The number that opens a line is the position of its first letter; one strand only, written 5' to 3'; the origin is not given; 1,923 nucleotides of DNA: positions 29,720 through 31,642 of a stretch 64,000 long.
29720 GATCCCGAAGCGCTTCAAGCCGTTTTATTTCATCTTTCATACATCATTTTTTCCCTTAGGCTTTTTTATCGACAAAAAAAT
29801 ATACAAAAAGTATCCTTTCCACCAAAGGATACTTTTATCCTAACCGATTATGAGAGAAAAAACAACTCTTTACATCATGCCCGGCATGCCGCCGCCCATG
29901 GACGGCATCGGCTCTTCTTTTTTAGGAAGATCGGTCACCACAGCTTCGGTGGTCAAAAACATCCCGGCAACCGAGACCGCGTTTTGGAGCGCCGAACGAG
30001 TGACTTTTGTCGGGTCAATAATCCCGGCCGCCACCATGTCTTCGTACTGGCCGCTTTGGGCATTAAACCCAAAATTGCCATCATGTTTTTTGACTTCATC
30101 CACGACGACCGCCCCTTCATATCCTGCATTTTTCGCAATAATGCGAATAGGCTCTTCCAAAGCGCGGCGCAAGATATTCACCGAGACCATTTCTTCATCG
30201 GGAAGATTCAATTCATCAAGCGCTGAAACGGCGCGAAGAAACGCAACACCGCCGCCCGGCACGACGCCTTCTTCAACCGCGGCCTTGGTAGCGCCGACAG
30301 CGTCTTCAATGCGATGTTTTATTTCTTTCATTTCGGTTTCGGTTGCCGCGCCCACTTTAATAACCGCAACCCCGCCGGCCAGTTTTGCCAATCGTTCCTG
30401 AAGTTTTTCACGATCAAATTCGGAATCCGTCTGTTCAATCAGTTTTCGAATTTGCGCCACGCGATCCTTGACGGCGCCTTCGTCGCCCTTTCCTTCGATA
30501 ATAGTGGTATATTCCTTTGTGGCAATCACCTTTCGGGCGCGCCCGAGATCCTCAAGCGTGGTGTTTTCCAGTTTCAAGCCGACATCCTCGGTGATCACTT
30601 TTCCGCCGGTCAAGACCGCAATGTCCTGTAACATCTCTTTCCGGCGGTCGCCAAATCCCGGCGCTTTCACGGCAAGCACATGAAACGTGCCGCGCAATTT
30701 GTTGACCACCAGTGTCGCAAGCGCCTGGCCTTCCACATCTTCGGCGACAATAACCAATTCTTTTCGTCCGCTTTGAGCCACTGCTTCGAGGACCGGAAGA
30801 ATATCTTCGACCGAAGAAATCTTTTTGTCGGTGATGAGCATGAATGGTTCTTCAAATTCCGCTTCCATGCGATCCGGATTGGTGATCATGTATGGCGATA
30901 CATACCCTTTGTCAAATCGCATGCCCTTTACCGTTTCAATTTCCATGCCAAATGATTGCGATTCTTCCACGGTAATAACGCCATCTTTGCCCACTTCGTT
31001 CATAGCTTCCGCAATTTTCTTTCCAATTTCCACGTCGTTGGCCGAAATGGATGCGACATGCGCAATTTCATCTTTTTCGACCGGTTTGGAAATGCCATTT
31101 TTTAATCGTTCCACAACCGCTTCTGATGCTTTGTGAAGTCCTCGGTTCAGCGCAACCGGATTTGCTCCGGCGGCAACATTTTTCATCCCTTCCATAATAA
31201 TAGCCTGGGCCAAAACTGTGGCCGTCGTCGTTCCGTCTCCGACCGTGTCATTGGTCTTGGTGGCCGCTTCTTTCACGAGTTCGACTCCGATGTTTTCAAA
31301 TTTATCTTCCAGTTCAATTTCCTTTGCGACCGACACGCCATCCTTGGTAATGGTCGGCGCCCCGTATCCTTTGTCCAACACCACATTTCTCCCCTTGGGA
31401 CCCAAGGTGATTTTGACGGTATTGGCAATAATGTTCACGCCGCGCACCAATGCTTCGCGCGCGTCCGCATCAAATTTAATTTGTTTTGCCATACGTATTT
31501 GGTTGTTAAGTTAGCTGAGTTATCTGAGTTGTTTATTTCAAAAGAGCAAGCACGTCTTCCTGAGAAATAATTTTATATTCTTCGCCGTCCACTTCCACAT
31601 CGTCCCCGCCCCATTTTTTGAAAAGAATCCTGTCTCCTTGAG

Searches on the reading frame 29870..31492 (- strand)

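Call 25: search_protein_families(library=pfam, proteins=[window:29870-31492:-], max_evalue=0.01)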
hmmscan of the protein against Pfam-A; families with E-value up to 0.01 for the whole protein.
window:29870-31492:- (540 aa): 1 family
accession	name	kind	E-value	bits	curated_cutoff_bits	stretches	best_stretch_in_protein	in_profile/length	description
PF00118.29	Cpn60_TCP1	-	1e-76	259.1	34.3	1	22-521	1-488/490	TCP-1/cpn60 chaperonin family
